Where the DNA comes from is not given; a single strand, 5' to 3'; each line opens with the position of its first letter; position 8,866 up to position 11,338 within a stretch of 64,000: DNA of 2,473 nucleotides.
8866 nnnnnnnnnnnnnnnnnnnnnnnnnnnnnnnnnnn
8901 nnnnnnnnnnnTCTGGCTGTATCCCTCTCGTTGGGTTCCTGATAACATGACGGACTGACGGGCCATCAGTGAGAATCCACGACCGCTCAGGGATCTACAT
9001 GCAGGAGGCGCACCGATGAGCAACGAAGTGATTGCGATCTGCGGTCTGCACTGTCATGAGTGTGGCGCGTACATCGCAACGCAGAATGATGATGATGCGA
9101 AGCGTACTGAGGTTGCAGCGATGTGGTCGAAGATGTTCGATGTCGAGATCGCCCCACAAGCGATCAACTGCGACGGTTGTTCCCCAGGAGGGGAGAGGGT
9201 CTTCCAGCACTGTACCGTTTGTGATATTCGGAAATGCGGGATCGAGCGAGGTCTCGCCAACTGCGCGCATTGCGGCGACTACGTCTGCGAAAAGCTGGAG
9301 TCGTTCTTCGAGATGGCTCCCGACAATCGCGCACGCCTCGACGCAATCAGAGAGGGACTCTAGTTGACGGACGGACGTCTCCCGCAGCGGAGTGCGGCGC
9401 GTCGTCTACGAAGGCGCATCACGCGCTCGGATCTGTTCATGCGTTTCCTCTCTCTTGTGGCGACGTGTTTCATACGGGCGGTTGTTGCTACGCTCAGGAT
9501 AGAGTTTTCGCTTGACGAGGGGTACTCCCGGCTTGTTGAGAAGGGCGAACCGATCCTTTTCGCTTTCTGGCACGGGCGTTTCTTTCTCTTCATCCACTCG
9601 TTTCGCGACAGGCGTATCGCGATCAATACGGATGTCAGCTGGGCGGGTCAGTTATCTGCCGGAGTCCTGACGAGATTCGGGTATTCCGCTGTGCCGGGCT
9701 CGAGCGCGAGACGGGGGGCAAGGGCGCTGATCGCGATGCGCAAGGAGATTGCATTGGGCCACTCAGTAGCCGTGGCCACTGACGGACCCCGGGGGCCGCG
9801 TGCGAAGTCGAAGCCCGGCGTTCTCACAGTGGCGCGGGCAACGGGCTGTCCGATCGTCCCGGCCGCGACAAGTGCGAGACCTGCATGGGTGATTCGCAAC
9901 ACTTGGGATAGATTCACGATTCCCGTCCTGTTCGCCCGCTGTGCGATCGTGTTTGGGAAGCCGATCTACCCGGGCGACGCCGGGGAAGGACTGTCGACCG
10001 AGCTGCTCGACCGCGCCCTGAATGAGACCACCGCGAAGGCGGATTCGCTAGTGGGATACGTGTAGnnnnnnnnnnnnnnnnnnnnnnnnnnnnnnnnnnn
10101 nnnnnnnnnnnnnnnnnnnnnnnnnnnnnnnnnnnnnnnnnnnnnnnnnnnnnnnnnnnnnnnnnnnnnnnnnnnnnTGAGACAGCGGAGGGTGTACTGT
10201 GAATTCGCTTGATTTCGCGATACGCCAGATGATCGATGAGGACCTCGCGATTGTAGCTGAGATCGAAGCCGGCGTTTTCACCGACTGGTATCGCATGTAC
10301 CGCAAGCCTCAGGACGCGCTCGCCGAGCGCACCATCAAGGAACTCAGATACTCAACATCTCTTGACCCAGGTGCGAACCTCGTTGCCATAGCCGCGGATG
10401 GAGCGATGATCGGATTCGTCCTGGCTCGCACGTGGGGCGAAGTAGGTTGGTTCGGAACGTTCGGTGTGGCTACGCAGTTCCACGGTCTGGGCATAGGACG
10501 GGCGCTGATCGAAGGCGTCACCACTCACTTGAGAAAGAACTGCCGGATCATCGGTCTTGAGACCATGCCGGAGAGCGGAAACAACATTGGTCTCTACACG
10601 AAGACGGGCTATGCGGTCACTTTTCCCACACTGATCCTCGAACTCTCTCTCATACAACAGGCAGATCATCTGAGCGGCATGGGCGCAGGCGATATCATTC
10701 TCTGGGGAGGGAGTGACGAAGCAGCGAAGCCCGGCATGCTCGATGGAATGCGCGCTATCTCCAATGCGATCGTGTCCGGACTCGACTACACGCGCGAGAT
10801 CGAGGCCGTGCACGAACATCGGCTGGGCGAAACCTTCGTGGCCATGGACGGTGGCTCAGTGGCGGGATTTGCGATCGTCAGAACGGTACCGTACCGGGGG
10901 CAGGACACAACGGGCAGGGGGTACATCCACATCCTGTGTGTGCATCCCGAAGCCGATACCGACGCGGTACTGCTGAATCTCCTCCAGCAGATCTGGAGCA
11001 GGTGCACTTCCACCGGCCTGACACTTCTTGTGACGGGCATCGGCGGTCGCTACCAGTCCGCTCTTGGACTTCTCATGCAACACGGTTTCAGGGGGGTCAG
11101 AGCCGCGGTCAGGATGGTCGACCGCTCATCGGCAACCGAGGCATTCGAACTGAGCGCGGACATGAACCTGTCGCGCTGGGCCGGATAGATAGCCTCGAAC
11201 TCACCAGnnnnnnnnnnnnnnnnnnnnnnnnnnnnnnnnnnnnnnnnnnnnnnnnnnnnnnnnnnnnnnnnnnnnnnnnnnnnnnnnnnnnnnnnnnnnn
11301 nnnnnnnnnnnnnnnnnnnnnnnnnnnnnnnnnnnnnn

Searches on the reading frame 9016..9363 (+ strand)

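Call 14: search_protein_families(library=pfam, proteins=[window:9016-9363:+], max_evalue=0.00001)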
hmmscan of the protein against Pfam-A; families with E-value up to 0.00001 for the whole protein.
window:9016-9363:+ (115 aa): 1 family
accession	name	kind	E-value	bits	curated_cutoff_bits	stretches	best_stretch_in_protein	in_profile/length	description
PF12675.12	DUF3795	-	4.2e-18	66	22.6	1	6-95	2-82/83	Protein of unknown function (DUF3795)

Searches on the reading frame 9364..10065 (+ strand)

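Call 14: search_protein_families(library=pfam, proteins=[window:9364-10065:+], max_evalue=0.00001)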
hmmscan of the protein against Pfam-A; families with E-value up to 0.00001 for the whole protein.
window:9364-10065:+ (233 aa): 1 family
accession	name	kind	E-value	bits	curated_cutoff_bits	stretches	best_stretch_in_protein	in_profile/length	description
PF04028.18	DUF374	-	1.4e-16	60.3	26.8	1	80-146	3-69/69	Domain of unknown function (DUF374)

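Call 23: search_protein_families(library=ncbifam, proteins=[window:9364-10065:+], max_evalue=0.00001)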
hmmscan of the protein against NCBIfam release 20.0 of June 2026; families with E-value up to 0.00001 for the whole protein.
window:9364-10065:+ (233 aa): 0 families

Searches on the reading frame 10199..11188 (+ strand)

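Call 14: search_protein_families(library=pfam, proteins=[window:10199-11188:+], max_evalue=0.00001)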
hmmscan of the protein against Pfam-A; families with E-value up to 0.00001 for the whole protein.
window:10199-11188:+ (329 aa): 3 families
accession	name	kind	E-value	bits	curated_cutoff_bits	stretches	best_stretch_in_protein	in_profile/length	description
PF00583.31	Acetyltransf_1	-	3.8e-16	59.8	20.7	1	33-138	7-116/116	Acetyltransferase (GNAT) family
PF13508.13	Acetyltransf_7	-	2.3e-11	44.3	27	1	62-139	6-83/84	Acetyltransferase (GNAT) domain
PF13673.13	Acetyltransf_10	-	1.2e-06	28.9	23.6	0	55-141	26-110/128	Acetyltransferase (GNAT) domain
